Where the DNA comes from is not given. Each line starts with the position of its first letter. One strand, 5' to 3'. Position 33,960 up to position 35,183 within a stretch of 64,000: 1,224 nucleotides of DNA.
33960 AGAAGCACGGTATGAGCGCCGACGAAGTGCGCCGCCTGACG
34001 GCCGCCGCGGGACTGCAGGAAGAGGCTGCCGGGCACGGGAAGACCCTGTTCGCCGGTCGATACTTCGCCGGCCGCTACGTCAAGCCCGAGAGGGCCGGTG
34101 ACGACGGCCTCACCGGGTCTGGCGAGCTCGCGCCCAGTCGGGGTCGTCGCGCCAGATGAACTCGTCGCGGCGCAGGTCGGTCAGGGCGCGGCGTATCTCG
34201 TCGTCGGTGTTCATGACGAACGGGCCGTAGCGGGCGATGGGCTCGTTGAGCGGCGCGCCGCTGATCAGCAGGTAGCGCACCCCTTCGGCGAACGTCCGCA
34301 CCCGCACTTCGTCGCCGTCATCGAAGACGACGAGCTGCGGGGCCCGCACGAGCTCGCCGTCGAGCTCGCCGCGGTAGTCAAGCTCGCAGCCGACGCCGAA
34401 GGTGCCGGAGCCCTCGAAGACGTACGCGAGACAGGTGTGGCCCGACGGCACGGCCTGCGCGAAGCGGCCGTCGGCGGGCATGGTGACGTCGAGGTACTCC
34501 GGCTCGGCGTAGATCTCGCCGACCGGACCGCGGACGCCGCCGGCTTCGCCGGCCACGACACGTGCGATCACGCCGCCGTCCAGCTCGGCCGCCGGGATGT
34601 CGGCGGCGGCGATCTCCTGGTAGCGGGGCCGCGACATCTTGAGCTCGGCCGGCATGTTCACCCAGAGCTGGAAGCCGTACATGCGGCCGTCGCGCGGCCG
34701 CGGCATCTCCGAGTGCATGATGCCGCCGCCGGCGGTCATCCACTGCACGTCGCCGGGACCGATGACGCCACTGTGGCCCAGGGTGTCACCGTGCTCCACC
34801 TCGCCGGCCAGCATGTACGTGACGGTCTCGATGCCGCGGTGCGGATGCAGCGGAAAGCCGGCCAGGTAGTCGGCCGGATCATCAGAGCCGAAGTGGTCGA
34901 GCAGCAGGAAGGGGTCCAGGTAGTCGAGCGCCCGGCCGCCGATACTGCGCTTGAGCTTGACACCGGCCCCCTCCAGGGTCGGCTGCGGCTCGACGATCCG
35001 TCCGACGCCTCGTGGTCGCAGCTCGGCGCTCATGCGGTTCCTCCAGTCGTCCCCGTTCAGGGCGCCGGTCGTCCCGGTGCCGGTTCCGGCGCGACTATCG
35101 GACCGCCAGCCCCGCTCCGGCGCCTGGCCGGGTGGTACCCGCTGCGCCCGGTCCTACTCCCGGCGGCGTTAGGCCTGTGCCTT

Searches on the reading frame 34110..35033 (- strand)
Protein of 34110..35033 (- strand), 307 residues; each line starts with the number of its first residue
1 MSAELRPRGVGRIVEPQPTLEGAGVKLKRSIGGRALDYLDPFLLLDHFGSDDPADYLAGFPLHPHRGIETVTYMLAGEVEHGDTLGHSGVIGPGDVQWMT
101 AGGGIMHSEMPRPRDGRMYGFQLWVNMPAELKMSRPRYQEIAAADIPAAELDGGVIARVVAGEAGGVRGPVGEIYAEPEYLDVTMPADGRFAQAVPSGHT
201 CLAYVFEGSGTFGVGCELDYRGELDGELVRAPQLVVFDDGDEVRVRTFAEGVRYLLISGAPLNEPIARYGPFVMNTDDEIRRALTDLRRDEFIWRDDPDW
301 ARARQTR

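Call 68: search_protein_families(library=pfam, proteins=[window:34110-35033:-], max_evalue=0.00001)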
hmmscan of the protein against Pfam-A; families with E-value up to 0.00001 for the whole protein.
window:34110-35033:- (307 aa): 2 families
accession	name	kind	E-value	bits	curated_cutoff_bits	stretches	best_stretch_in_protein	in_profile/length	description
PF02678.22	Pirin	-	1.3e-35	122.1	26.1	1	25-125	2-108/108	Pirin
PF05726.19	Pirin_C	-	6.5e-26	91.2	27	1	180-292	1-102/103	Pirin C-terminal cupin domain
